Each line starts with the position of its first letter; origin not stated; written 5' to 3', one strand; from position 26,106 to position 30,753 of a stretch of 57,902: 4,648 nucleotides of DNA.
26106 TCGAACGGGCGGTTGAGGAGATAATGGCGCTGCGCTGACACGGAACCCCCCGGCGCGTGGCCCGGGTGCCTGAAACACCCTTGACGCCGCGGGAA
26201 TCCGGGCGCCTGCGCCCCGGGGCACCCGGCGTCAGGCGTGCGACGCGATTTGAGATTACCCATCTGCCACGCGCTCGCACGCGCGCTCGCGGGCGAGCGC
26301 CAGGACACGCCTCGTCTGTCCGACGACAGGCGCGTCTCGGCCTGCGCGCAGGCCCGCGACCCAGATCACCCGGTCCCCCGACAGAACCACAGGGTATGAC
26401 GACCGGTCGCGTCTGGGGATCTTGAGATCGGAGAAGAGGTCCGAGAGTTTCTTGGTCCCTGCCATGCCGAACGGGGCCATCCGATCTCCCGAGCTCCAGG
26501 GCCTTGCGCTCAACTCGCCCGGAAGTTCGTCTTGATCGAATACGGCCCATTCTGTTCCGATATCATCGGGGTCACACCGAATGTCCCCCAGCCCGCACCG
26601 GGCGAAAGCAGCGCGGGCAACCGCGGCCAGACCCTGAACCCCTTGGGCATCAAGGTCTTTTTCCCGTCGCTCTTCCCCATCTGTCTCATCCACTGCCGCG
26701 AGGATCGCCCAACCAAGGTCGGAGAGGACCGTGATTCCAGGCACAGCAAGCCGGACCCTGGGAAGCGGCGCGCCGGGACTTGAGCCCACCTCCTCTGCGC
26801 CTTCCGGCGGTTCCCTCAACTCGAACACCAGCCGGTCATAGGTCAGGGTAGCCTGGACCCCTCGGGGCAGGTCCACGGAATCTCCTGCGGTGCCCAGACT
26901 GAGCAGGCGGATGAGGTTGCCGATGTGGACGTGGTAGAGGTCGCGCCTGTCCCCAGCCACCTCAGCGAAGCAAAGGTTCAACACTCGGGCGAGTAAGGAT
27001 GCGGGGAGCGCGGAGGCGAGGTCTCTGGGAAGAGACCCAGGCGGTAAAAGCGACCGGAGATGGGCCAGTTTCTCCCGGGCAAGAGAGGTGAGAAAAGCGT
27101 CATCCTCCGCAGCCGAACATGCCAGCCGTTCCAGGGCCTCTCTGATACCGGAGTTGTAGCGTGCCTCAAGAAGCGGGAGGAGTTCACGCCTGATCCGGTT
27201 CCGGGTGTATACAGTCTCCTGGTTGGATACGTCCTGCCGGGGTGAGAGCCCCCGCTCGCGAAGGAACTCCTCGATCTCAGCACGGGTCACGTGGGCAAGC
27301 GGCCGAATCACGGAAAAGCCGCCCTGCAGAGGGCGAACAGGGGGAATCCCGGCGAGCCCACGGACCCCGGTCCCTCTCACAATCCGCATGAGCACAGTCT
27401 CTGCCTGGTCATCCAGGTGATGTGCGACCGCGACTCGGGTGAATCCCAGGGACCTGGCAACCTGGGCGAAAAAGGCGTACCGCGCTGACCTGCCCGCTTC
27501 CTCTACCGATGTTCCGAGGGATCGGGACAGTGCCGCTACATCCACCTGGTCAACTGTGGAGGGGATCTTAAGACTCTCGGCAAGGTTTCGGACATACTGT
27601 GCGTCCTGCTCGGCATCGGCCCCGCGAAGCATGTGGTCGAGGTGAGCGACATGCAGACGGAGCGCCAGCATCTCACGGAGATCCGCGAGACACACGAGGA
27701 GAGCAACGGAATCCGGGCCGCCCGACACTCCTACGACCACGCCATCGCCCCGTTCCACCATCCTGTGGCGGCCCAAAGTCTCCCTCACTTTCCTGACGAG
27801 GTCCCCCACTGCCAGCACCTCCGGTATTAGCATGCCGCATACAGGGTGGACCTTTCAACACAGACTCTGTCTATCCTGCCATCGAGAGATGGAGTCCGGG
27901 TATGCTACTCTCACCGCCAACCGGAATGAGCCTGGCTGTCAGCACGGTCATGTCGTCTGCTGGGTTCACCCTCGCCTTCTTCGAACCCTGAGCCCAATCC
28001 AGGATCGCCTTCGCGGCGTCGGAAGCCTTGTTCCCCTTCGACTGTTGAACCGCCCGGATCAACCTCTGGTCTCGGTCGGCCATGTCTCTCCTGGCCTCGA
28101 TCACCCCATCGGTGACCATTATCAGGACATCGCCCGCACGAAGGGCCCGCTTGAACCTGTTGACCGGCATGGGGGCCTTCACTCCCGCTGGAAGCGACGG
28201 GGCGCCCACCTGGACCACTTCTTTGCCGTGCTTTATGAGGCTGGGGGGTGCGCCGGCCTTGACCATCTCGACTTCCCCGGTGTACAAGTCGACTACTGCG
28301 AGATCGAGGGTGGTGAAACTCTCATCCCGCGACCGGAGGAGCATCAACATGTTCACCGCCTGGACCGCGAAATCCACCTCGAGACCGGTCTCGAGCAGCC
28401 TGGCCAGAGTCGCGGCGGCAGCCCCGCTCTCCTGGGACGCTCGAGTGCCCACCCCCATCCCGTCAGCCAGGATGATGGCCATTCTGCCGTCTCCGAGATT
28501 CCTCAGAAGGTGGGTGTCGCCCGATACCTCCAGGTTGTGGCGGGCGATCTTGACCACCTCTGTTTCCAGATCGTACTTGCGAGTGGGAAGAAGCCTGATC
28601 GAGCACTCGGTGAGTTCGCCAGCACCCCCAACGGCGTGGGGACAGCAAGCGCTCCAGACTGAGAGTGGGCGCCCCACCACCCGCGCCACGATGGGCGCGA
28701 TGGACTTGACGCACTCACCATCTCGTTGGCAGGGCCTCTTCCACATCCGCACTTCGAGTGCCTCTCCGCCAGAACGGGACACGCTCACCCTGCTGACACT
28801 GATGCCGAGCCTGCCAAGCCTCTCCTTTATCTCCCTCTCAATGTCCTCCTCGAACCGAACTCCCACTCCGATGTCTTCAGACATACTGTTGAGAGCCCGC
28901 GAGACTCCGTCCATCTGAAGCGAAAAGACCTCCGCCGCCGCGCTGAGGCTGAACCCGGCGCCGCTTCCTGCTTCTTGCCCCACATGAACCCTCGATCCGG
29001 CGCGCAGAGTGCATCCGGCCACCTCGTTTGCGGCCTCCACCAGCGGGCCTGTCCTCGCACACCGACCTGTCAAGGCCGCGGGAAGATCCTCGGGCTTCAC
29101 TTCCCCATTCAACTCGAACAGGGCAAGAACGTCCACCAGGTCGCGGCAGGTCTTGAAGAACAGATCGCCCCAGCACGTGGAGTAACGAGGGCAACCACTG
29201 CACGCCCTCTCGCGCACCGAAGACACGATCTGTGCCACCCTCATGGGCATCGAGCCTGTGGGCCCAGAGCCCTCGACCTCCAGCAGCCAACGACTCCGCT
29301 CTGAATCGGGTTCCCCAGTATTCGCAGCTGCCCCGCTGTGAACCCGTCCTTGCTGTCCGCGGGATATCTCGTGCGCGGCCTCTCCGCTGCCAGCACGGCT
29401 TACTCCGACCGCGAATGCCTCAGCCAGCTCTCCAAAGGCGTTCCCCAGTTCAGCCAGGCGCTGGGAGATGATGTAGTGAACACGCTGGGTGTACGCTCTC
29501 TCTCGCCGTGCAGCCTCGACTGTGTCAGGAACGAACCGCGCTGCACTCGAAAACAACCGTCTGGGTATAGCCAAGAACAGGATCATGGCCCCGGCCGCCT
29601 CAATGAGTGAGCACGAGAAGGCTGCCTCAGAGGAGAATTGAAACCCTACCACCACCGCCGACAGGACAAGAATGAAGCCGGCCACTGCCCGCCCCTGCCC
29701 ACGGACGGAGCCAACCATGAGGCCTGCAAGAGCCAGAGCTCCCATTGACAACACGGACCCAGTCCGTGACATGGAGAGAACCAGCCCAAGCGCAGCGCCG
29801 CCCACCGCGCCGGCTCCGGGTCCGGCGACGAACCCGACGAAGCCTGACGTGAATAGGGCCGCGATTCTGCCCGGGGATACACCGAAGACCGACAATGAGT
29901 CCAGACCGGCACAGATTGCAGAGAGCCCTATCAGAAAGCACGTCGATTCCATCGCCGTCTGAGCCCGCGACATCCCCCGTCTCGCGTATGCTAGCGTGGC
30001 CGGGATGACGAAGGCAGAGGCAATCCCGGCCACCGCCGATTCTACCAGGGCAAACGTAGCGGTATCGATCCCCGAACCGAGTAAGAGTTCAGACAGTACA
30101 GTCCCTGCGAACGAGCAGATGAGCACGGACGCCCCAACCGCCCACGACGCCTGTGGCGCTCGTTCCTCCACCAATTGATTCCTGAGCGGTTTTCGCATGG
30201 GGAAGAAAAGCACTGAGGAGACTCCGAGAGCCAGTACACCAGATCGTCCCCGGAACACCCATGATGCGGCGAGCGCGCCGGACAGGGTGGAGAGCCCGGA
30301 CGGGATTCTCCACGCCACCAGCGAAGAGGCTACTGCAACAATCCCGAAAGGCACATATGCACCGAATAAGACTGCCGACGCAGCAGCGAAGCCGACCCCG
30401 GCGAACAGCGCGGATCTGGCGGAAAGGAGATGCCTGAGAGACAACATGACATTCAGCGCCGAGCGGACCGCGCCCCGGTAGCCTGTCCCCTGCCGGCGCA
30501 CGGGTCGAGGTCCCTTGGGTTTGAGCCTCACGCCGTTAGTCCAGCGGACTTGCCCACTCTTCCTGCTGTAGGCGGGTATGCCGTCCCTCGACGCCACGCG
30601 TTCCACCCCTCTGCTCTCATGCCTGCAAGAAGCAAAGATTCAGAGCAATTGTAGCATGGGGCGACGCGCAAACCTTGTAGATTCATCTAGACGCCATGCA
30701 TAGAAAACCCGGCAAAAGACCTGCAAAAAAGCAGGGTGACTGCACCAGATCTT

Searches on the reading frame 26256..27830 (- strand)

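Call 43: search_protein_families(library=ncbifam, proteins=[window:26256-27830:-], max_evalue=1e-10)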
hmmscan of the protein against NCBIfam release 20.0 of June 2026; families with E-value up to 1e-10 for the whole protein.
window:26256-27830:- (524 aa): 4 families
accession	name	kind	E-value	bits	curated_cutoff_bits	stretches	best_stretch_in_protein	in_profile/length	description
TIGR02432.1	lysidine_TilS_N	equivalog_domain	2.2e-57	194.1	93.6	1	31-219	2-189/189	tRNA lysidine(34) synthetase TilS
NF007942.0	PRK10660.1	equivalog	4.5e-35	121.3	606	1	26-260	15-241/439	tRNA lysidine(34) synthetase TilS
NF007972.0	PRK10696.1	equivalog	1.2e-19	70.7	272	1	11-194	24-206/295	tRNA 2-thiocytidine(32) synthetase TtcA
TIGR02433.1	lysidine_TilS_C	equivalog_domain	3.6e-13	48.7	20.2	1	442-486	3-47/47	tRNA lysidine(34) synthetase TilS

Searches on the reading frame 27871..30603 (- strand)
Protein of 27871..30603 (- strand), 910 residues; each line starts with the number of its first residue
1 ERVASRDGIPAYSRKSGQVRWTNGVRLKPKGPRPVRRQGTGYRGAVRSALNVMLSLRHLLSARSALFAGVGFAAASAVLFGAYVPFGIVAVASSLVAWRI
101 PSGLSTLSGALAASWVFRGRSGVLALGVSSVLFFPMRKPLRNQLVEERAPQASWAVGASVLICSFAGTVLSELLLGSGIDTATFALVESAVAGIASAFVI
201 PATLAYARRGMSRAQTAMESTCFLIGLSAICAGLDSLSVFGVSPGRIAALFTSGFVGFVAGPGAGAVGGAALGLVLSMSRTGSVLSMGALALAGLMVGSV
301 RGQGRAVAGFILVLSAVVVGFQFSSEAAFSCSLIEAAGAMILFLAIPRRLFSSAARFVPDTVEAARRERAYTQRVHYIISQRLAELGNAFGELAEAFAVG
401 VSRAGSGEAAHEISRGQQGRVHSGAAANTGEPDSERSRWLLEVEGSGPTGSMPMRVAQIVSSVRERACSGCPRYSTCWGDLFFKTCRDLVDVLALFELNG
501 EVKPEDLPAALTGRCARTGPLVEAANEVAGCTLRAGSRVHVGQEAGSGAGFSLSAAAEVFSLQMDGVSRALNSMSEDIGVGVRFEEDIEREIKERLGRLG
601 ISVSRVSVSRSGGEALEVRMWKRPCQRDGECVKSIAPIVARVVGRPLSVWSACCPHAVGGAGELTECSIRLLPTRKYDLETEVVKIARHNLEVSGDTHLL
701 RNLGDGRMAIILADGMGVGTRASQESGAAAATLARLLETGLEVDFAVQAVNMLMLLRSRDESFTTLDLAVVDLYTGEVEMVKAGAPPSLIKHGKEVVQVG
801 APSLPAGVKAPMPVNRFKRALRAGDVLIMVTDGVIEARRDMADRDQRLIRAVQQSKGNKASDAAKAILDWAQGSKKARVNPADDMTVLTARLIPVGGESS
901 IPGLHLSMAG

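Call 43: search_protein_families(library=ncbifam, proteins=[window:27871-30603:-], max_evalue=1e-10)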
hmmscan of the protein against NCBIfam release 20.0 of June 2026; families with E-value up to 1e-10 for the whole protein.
window:27871-30603:- (910 aa): 1 family
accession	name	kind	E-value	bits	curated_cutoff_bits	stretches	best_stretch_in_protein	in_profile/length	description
TIGR02865.1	spore_II_E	equivalog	1.2e-124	417.1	490.8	2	452-892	342-763/764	stage II sporulation protein E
